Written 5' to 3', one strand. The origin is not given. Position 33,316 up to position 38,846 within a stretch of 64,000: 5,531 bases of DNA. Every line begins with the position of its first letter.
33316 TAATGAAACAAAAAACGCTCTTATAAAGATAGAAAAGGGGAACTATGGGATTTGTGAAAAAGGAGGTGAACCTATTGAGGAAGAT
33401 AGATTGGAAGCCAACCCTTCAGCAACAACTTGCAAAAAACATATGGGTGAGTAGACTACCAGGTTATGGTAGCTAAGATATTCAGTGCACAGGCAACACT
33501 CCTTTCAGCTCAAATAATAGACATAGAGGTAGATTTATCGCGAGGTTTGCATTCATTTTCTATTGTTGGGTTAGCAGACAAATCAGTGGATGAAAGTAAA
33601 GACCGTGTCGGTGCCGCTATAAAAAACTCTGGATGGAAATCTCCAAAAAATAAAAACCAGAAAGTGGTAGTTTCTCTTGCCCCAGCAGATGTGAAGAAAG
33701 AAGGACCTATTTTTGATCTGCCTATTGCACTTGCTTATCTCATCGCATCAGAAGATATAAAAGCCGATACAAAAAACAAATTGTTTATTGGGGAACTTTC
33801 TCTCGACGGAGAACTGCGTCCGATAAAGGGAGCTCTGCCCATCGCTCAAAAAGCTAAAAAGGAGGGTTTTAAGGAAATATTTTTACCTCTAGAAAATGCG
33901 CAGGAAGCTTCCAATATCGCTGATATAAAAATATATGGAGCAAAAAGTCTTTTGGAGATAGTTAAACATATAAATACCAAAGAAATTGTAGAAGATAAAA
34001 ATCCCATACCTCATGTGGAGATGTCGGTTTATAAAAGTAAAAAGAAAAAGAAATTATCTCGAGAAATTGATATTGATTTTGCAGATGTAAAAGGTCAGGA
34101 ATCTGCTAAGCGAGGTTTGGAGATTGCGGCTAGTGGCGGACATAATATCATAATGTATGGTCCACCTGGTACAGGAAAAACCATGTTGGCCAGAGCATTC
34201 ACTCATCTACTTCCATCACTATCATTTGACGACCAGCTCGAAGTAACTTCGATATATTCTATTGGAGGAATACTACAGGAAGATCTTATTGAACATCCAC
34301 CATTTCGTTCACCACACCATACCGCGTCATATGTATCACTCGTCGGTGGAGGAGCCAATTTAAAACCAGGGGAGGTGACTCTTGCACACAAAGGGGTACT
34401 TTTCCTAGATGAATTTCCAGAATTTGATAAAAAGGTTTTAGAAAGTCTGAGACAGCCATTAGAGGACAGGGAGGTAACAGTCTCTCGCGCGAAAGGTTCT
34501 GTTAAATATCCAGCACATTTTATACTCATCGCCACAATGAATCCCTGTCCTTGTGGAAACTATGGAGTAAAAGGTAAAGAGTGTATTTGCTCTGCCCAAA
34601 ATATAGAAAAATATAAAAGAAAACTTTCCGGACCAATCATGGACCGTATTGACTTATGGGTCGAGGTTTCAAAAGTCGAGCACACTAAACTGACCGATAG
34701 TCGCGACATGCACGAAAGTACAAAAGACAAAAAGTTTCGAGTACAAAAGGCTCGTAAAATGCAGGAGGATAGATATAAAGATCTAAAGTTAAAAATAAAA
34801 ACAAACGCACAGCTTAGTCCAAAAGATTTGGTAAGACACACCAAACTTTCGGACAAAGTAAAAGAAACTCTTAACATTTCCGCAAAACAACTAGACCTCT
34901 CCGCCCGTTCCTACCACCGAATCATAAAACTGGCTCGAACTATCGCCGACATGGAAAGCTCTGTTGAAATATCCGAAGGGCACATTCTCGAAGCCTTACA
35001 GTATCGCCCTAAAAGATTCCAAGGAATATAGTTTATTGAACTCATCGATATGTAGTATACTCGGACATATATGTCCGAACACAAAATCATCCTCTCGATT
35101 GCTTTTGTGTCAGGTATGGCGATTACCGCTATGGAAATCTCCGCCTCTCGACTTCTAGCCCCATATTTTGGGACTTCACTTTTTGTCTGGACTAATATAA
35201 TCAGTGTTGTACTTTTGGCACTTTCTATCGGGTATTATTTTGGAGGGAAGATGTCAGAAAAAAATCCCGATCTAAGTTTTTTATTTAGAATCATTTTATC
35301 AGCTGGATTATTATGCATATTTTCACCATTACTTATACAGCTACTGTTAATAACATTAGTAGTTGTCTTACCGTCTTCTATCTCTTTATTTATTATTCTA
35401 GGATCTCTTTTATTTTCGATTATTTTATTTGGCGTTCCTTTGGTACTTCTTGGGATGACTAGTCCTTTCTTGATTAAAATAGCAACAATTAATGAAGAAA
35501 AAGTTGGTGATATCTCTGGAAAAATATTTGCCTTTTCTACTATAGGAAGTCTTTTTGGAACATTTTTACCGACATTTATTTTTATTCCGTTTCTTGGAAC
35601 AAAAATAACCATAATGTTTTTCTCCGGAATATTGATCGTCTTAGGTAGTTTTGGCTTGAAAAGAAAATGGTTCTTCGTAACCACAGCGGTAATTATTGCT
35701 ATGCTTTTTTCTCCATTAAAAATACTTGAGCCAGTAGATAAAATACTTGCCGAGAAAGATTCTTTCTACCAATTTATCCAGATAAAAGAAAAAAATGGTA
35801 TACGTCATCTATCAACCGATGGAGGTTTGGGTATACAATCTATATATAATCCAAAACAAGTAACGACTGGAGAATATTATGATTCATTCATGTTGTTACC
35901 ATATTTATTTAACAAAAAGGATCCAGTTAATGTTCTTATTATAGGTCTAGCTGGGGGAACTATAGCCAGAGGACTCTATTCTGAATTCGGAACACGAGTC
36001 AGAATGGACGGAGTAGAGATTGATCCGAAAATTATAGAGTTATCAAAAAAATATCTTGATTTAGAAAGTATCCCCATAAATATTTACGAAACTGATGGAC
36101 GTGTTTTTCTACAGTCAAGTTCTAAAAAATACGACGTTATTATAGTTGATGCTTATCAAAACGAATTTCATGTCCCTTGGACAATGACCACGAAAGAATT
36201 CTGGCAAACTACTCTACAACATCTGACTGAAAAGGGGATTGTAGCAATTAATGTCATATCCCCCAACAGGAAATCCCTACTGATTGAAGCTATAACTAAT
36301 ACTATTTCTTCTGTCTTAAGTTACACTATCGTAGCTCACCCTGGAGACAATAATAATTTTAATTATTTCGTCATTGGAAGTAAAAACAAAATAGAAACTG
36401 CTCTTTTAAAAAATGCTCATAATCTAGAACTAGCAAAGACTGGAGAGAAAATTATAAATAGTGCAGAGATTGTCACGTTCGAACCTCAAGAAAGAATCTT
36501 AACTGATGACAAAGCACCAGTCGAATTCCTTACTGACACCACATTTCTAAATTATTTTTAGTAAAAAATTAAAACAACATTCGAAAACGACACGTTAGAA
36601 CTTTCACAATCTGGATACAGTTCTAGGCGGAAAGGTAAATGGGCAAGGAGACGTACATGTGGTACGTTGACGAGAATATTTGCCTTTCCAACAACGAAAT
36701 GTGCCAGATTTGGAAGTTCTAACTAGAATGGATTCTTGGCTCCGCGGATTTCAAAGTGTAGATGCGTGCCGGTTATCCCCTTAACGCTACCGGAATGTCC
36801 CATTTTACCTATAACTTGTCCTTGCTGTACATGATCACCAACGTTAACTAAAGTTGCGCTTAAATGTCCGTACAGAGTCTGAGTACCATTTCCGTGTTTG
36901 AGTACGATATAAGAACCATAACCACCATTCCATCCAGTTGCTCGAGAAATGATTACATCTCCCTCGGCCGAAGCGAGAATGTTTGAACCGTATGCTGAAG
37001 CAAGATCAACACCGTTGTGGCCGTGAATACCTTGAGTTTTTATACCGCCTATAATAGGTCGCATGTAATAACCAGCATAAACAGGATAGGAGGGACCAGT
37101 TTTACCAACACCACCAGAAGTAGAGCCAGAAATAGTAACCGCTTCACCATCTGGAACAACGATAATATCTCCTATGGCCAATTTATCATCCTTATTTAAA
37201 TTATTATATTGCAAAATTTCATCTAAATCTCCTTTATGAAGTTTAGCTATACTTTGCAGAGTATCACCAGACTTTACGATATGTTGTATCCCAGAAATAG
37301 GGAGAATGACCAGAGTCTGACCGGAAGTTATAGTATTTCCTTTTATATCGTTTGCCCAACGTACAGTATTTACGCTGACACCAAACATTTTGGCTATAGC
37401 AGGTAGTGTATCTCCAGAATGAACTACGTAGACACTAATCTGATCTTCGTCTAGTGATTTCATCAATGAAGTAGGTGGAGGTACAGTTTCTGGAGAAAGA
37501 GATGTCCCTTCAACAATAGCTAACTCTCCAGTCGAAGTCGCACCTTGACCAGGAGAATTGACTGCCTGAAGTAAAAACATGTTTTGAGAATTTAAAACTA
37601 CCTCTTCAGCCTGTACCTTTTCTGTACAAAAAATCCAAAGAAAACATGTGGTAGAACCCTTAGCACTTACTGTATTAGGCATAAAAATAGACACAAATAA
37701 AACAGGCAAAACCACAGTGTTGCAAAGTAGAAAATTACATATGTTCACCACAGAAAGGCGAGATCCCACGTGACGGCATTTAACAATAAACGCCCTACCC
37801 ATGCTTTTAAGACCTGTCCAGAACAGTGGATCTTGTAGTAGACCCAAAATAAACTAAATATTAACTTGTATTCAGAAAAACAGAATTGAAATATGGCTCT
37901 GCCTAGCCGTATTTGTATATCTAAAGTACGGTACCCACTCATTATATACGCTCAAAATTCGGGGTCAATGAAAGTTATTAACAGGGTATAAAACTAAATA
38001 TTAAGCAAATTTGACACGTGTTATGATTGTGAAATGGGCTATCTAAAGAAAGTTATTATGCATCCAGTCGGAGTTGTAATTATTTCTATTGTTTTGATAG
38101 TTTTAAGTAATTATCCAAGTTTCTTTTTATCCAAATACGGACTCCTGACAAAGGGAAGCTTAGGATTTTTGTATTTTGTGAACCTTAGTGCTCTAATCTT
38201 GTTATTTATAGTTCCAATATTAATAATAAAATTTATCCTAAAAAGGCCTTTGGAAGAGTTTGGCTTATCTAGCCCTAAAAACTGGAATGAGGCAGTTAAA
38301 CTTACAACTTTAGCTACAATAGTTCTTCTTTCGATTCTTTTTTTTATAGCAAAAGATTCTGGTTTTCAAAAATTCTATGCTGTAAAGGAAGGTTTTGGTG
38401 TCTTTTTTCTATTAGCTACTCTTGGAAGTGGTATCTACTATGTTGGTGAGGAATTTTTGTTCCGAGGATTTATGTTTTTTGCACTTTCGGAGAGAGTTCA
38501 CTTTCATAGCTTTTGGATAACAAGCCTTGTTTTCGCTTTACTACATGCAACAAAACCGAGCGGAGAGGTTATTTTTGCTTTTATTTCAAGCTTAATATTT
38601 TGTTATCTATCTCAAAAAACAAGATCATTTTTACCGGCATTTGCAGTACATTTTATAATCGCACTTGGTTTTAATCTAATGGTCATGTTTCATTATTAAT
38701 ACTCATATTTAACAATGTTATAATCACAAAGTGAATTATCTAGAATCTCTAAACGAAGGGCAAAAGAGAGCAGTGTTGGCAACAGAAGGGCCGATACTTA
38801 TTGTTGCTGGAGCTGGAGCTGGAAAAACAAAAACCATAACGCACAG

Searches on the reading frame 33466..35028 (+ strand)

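Call 61: search_protein_families(library=pfam, proteins=[window:33466-35028:+], max_evalue=0.001)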
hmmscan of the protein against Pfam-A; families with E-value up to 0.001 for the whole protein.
window:33466-35028:+ (521 aa): 13 families
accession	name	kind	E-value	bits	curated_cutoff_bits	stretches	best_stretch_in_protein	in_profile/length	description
PF01078.27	Mg_chelatase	-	1e-91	306.4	20.3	1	204-408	1-206/207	Magnesium chelatase, subunit ChlI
PF13541.12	ChlI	-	2.8e-42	143.9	27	1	20-144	1-121/121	Subunit ChlI of Mg-chelatase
PF13335.12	Mg_chelatase_C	-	1e-25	90.6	26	1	417-514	2-94/94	Magnesium chelatase, subunit ChlI C-terminal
PF07728.20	AAA_5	-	1.1e-13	51.8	22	1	227-362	1-125/139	AAA domain (dynein-related subfamily)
PF00493.29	MCM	-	5.1e-09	36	23.3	1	297-401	110-204/224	MCM P-loop domain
PF00158.32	Sigma54_activat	-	1e-06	28.9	20.2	1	218-339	15-124/168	Sigma-54 interaction domain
PF05362.19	Lon_C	-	2.1e-06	27.9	21.1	1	16-153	41-181/205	Lon protease (S16) C-terminal proteolytic domain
PF00004.35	AAA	-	4.3e-05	24.4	21.2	1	228-249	1-22/131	ATPase family associated with various cellular activities (AAA)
PF05496.18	RuvB_N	-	5.7e-05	23.4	27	0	210-245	11-53/159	Holliday junction DNA helicase RuvB P-loop domain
PF13401.12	AAA_22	-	0.00023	21.9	27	0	226-252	6-32/130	AAA domain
PF07726.17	AAA_3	-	0.00029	21.2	27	0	228-361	2-113/131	ATPase family associated with various cellular activities (AAA)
PF20030.5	bpMoxR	-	0.00083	18.9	27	0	218-255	24-61/205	MoxR domain in the MoxR-vWA-beta-propeller ternary systems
PF13191.12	AAA_16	-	0.001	20.1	32.6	0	221-250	19-50/167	AAA ATPase domain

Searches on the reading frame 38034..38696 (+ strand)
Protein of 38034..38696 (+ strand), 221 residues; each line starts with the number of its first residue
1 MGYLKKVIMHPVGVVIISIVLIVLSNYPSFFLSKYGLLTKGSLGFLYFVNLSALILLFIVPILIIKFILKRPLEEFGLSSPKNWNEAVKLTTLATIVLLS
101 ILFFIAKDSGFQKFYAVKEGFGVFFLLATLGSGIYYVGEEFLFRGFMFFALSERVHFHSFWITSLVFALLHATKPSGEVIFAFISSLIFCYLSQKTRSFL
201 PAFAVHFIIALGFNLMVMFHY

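Call 61: search_protein_families(library=pfam, proteins=[window:38034-38696:+], max_evalue=0.001)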
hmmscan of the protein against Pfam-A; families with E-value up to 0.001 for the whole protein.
window:38034-38696:+ (221 aa): 1 family
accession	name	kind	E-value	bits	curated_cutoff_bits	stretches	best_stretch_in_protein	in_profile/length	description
PF02517.21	Rce1-like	-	2.5e-14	53.7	22.4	1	125-209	8-90/93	Type II CAAX prenyl endopeptidase Rce1-like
